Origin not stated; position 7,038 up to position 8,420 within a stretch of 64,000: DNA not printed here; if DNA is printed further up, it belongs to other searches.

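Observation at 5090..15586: Putative 2-aminoethylphosphonate uptake and degradation locus interleaved with glpK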

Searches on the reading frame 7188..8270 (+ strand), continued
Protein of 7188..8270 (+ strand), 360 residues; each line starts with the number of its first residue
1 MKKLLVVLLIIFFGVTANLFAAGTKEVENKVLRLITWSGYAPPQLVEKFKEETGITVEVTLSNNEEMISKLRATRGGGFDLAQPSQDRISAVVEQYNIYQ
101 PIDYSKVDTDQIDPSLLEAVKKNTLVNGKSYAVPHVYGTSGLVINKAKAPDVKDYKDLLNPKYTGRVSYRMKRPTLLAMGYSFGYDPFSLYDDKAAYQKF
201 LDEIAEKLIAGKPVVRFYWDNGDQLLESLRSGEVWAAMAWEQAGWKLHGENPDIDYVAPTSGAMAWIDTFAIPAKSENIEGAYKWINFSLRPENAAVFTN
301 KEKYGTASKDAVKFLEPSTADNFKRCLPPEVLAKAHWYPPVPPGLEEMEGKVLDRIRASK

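Call 59: get_annotated_region(hit=H4, flank=7000)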
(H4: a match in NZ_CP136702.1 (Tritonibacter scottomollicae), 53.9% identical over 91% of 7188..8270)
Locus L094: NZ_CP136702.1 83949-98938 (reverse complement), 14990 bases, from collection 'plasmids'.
description: Tritonibacter scottomollicae strain LC.270.F.C4 plasmid unnamed5, complete sequence
organism: Tritonibacter scottomollicae (NCBI taxid 483013)
taxonomy: Bacteria; Pseudomonadota; Alphaproteobacteria; Rhodobacterales; Paracoccaceae; Tritonibacter; Tritonibacter scottomollicae
host: -; source: Macrocystis pyrifera gametophyte,Whole organism,Laboratory; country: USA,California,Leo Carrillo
typing (MOB-suite, as given by PLSDB): non-mobilizable; replicon rep_cluster_288
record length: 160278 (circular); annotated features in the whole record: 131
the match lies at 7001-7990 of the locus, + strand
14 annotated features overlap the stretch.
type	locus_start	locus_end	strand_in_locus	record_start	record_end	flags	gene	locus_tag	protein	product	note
CDS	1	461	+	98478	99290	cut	-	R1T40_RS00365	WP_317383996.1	Na(+)-translocating NADH-quinone reductase subunit C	GO:0006814 - sodium ion transport [Evidence IEA]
CDS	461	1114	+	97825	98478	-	-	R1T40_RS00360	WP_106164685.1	NADH:ubiquinone reductase (Na(+)-transporting) subunit D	-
CDS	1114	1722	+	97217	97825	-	nqrE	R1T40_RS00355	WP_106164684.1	NADH:ubiquinone reductase (Na(+)-transporting) subunit E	GO:0006814 - sodium ion transport [Evidence IEA]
CDS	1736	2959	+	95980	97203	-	nqrF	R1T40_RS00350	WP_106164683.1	NADH:ubiquinone reductase (Na(+)-transporting) subunit F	GO:0006814 - sodium ion transport [Evidence IEA]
CDS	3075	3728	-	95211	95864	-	-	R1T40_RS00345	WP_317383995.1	GntR family transcriptional regulator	-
CDS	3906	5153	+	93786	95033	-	-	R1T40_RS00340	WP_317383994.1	malonyl-CoA decarboxylase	-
CDS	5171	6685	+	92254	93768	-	-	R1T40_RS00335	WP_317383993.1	malonyl-CoA synthase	-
CDS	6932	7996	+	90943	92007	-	-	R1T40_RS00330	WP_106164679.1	extracellular solute-binding protein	-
CDS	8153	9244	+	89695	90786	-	-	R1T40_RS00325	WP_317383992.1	ABC transporter ATP-binding protein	-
CDS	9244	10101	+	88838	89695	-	-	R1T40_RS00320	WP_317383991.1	ABC transporter permease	GO:0055085 - transmembrane transport [Evidence IEA]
CDS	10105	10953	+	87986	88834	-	-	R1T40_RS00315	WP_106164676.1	ABC transporter permease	GO:0055085 - transmembrane transport [Evidence IEA]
CDS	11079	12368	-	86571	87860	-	-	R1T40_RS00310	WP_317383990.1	replication initiation protein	GO:0006270 - DNA replication initiation [Evidence IEA]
CDS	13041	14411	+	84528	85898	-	-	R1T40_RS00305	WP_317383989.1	AAA family ATPase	-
CDS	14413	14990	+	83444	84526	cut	-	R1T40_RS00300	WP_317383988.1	ParB/RepB/Spo0J family partition protein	-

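Call 60: get_annotated_region(hit=H5, flank=7000)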
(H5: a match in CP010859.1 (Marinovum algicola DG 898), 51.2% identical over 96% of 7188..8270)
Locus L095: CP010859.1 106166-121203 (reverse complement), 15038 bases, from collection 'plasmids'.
description: Marinovum algicola DG 898 plasmid pMaD4, complete sequence
organism: Marinovum algicola DG 898 (NCBI taxid 988812)
taxonomy: Bacteria; Pseudomonadota; Alphaproteobacteria; Rhodobacterales; Roseobacteraceae; Marinovum; Marinovum algicola; Marinovum algicola DG 898
host: -; source: -; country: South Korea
typing (MOB-suite, as given by PLSDB): non-mobilizable; replicon rep_cluster_547
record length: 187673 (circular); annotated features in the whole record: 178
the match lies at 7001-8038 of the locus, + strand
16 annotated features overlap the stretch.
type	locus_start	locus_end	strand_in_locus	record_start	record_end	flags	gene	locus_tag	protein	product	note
CDS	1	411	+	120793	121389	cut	-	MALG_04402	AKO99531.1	TRAP-type mannitol/chloroaromatic compound transport system, small permease component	-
CDS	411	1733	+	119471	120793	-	-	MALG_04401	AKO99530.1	TRAP-type mannitol/chloroaromatic compound transport system, large permease component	-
CDS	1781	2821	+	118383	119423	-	-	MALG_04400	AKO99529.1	TRAP-type mannitol/chloroaromatic compound transport system, periplasmic component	-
CDS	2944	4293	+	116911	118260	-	-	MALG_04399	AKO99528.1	Glutamine synthetase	-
CDS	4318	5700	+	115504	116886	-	-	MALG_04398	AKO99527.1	NAD-dependent aldehyde dehydrogenase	-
CDS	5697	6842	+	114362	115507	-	-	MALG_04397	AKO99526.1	Alcohol dehydrogenase, class IV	-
CDS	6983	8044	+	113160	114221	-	-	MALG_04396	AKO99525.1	ABC transporter, periplasmic spermidine putrescine-binding protein PotD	-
CDS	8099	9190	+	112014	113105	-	-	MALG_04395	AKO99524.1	Putrescine transport ATP-binding protein PotA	-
CDS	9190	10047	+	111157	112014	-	-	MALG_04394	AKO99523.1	Spermidine Putrescine ABC transporter permease component PotB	-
CDS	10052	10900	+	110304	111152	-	-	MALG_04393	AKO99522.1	Spermidine Putrescine ABC transporter permease component potC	-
CDS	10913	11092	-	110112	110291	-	-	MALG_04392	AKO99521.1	hypothetical protein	-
CDS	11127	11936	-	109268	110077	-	-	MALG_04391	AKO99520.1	Transcriptional regulator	-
CDS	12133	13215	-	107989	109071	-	-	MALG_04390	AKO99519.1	Glycerol-3-phosphate ABC transporter, ATP-binding protein UgpC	-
CDS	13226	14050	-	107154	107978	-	-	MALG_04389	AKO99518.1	Maltose/maltodextrin ABC transporter, permease protein MalG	-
CDS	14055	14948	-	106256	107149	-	-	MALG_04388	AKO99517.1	Maltose/maltodextrin ABC transporter, permease protein MalF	-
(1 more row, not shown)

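Call 61: get_annotated_region(hit=H9, flank=7000)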
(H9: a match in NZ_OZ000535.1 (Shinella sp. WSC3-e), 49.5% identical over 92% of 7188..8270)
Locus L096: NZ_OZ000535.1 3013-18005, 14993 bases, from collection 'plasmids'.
description: Shinella sp. WSC3-e isolate ena-SAMPLE-TAB-28-07-2022-10:23:51:176-5823 plasmid peSHIWSC3, complete sequence
organism: Shinella sp. WSC3-e (NCBI taxid 3113208)
taxonomy: Bacteria; Pseudomonadota; Alphaproteobacteria; Hyphomicrobiales; Rhizobiaceae; Shinella; Shinella sp. WSC3-e
host: -; source: -; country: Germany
typing (MOB-suite, as given by PLSDB): non-mobilizable
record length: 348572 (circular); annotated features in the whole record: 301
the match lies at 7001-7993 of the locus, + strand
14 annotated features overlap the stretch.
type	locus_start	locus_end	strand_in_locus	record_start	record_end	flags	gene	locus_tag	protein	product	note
CDS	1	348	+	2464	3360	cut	-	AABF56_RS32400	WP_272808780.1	J domain-containing protein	-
CDS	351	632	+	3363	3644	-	-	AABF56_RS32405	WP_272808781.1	chaperone modulator CbpM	-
CDS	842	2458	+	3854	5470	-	-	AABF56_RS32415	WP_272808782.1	GMC family oxidoreductase N-terminal domain-containing protein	-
CDS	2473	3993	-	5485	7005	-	-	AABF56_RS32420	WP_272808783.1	PLP-dependent aminotransferase family protein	-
CDS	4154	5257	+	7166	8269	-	-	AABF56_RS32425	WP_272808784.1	mandelate racemase/muconate lactonizing enzyme family protein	-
CDS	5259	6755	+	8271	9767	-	-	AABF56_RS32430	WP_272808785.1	aldehyde dehydrogenase family protein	-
CDS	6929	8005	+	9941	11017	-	-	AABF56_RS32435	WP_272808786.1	extracellular solute-binding protein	-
CDS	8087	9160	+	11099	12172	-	-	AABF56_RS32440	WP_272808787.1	ABC transporter ATP-binding protein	-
CDS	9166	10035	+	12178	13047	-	-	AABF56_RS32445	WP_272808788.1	ABC transporter permease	GO:0055085 - transmembrane transport [Evidence IEA]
CDS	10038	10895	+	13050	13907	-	-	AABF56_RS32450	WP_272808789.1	ABC transporter permease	GO:0055085 - transmembrane transport [Evidence IEA]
CDS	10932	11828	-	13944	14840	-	-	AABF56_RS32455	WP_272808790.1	sugar phosphate isomerase/epimerase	-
CDS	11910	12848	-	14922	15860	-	-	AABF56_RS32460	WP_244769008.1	ABC transporter substrate-binding protein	-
CDS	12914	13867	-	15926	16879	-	-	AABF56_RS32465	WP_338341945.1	ribose ABC transporter permease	-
CDS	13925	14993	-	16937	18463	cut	-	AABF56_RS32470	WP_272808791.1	sugar ABC transporter ATP-binding protein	-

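Call 72: get_annotated_region(hit=H8, flank=10000)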
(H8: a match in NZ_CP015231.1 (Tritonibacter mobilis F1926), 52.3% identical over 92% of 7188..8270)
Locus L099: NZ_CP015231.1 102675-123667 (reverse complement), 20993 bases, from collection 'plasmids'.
description: Tritonibacter mobilis F1926 plasmid unnamed1, complete sequence
organism: Tritonibacter mobilis F1926 (NCBI taxid 1265309)
taxonomy: Bacteria; Pseudomonadota; Alphaproteobacteria; Rhodobacterales; Paracoccaceae; Tritonibacter; Tritonibacter mobilis; Tritonibacter mobilis F1926
host: -; source: cell culture,seawater; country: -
typing (MOB-suite, as given by PLSDB): non-mobilizable; replicon rep_cluster_288
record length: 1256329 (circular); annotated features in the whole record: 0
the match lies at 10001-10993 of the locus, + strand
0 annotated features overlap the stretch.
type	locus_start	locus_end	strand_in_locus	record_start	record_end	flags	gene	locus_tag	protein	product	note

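Call 73: get_annotated_region(hit=H3, flank=8000)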
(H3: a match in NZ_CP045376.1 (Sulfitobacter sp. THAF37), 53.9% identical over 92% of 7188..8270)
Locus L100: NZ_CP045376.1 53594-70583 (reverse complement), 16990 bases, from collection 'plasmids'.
description: Sulfitobacter sp. THAF37 plasmid pTHAF37_d, complete sequence
organism: Sulfitobacter sp. THAF37 (NCBI taxid 2587855)
taxonomy: Bacteria; Pseudomonadota; Alphaproteobacteria; Rhodobacterales; Roseobacteraceae; Sulfitobacter; Sulfitobacter sp. THAF37
host: -; source: pure culture,Surface of a polyethylene microplastic particle present in tank 6 of a marine aquarium ...; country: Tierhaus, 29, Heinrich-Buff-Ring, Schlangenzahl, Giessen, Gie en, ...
typing (MOB-suite, as given by PLSDB): non-mobilizable; replicon rep_cluster_551
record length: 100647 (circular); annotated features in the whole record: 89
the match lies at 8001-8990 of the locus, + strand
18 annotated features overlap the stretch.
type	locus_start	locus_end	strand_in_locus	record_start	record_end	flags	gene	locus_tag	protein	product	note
CDS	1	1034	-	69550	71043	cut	-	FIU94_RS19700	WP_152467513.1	ABC transporter substrate-binding protein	-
CDS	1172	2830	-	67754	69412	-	-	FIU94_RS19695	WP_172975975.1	Na/Pi cotransporter family protein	GO:0044341 - sodium-dependent phosphate transport [Evidence IEA]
CDS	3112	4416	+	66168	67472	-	ugpB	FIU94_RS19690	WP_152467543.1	sn-glycerol-3-phosphate ABC transporter substrate-binding protein UgpB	GO:0055085 - transmembrane transport [Evidence IEA]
CDS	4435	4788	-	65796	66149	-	-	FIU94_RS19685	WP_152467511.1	type II toxin-antitoxin system RelE/ParE family toxin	-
CDS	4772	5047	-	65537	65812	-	-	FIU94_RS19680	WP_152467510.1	hypothetical protein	-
CDS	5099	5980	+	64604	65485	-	ugpA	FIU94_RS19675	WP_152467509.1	sn-glycerol-3-phosphate ABC transporter permease UgpA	-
CDS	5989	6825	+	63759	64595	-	ugpE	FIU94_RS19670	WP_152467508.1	sn-glycerol-3-phosphate ABC transporter permease UgpE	GO:0015794 - glycerol-3-phosphate transmembrane transport [Evidence IEA]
CDS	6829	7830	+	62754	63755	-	ugpC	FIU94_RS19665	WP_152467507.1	sn-glycerol-3-phosphate ABC transporter ATP-binding protein UgpC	-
CDS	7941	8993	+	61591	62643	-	-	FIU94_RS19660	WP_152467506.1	extracellular solute-binding protein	-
CDS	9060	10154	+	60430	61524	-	-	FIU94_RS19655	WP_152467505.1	ABC transporter ATP-binding protein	-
CDS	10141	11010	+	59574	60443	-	-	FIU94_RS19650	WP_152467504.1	ABC transporter permease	GO:0055085 - transmembrane transport [Evidence IEA]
CDS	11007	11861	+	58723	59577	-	-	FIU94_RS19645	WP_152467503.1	ABC transporter permease subunit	GO:0055085 - transmembrane transport [Evidence IEA]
CDS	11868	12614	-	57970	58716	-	-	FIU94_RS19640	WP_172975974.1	TetR/AcrR family transcriptional regulator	-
CDS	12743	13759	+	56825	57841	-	-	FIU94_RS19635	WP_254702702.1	ABC transporter ATP-binding protein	-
CDS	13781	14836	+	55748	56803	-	-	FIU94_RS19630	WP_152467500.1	ABC transporter substrate-binding protein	-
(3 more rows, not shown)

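Call 84: predict_structure(alignment_id=A2)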
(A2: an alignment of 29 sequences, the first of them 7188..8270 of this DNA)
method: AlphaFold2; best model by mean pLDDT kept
length: 360 residues; sequences in the alignment: 29
mean_pLDDT: 87.7   pTM: 0.82
mean pLDDT of the five models: 87.7, 85.2, 85.1, 84.8, 84.5
residues with pLDDT >= 90: 201; 70-90: 127; 50-70: 28; < 50: 4
segments of 3 or more residues with pLDDT < 50: 23-26
pLDDT, mean of each block of 10 residues (from residue 1): 77 66 57 84 94 94 74 68 70 83 96 92 88 90 96 98 97 94 96 96 98 93 93 96 88 94 89 89 95 93 88 91 80 82 88 93
secondary structure, 60 per line:
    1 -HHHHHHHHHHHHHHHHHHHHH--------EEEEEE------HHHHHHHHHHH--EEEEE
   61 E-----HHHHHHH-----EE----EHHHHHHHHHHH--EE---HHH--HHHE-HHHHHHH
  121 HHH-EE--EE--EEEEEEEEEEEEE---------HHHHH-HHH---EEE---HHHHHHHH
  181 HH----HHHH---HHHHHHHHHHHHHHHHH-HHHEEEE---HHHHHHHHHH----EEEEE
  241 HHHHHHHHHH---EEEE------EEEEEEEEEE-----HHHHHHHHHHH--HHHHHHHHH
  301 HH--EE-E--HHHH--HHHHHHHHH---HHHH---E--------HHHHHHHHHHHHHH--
elements in order: H2-22 E31-36 H43-53 E56-61 H67-73 H86-96 H114-123 E133-145 H155-159 E167-169 H173-182 H187-190 H194-210 E215-218 H222-231 E236-240 H241-250 E254-257 E264-273 H279-289 H292-302 H311-314 H317-325 H329-332 H345-358

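Call 86: fold_search(model_id=the predicted structure, library=pdb)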
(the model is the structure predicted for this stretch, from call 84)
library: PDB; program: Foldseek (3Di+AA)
matches with E <= 10: 1802; with E <= 0.001: 1205
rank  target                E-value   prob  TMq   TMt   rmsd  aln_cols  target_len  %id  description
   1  7xjn_C                2.4e-23  1.00  0.71  0.79   3.9       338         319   26  Structure of VcPotD1 in complex with norspermidine (released 2023-04-26)
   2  7xjm_D                8.3e-23  1.00  0.70  0.78   4.1       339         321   26  Structure of VcPotD1 in complex with spermidine (released 2023-04-26)
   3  7xjm_A                2.2e-22  1.00  0.71  0.78   4.0       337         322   26  Structure of VcPotD1 in complex with spermidine (released 2023-04-26)
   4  4gl0                  3.2e-22  1.00  0.72  0.80   3.7       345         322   27  Putative spermidine/putrescine ABC transporter from Listeria monocytogenes (released 2012-08-22)
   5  7xjm_B                3.2e-22  1.00  0.71  0.79   3.9       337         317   27  Structure of VcPotD1 in complex with spermidine (released 2023-04-26)
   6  7xjn_B                4.5e-22  1.00  0.70  0.78   4.0       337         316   26  Structure of VcPotD1 in complex with norspermidine (released 2023-04-26)
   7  8y5i_E                7.0e-22  1.00  0.77  0.86   2.9       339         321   26  Cryo-EM structure of E.coli spermidine transporter PotD-PotABC in translocation intermidiate state (released 2024-10-09)
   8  7xjm_C                7.0e-22  1.00  0.71  0.79   3.9       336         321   26  Structure of VcPotD1 in complex with spermidine (released 2023-04-26)
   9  7oyu                  1.0e-21  1.00  0.77  0.81   3.3       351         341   25  E.coli's putrescine receptor variant PotF/D (4JDF) with mutations E39D Y87S F88Y in complex with spermidine (released 2021-12-01)
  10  7oyv_A                2.1e-21  1.00  0.73  0.77   3.8       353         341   25  E.coli's putrescine receptor variant PotF/D (4JDF) with mutations E39D F88A S247D in complex with spermidine (released 2021-12-01)
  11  1pot                  3.2e-21  1.00  0.71  0.79   3.9       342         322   27  SPERMIDINE/PUTRESCINE-BINDING PROTEIN COMPLEXED WITH SPERMIDINE (MONOMER FORM) (released 1996-12-07)
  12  4eqb_A                3.7e-21  1.00  0.74  0.82   3.4       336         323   24  1.5 Angstrom Crystal Structure of Spermidine/Putrescine ABC Transporter Substrate-Binding Protein PotD from Streptococ (released 2012-05-02)
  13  7oys                  3.7e-21  1.00  0.76  0.80   3.5       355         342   25  E.coli's putrescine receptor variant PotF/D (4JDF) with mutations E39D Y87S in complex with spermidine (released 2021-12-01)
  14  7oyx_A                4.2e-21  1.00  0.71  0.74   3.9       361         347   25  E.coli's putrescine receptor variant PotF/D (4JDF) with mutations E39D Y87S F88Y S247D in complex with spermidine (released 2021-12-01)
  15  3ttk_A                4.4e-21  1.00  0.73  0.77   3.7       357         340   23  Crystal structure of apo-SpuD (released 2012-03-28)
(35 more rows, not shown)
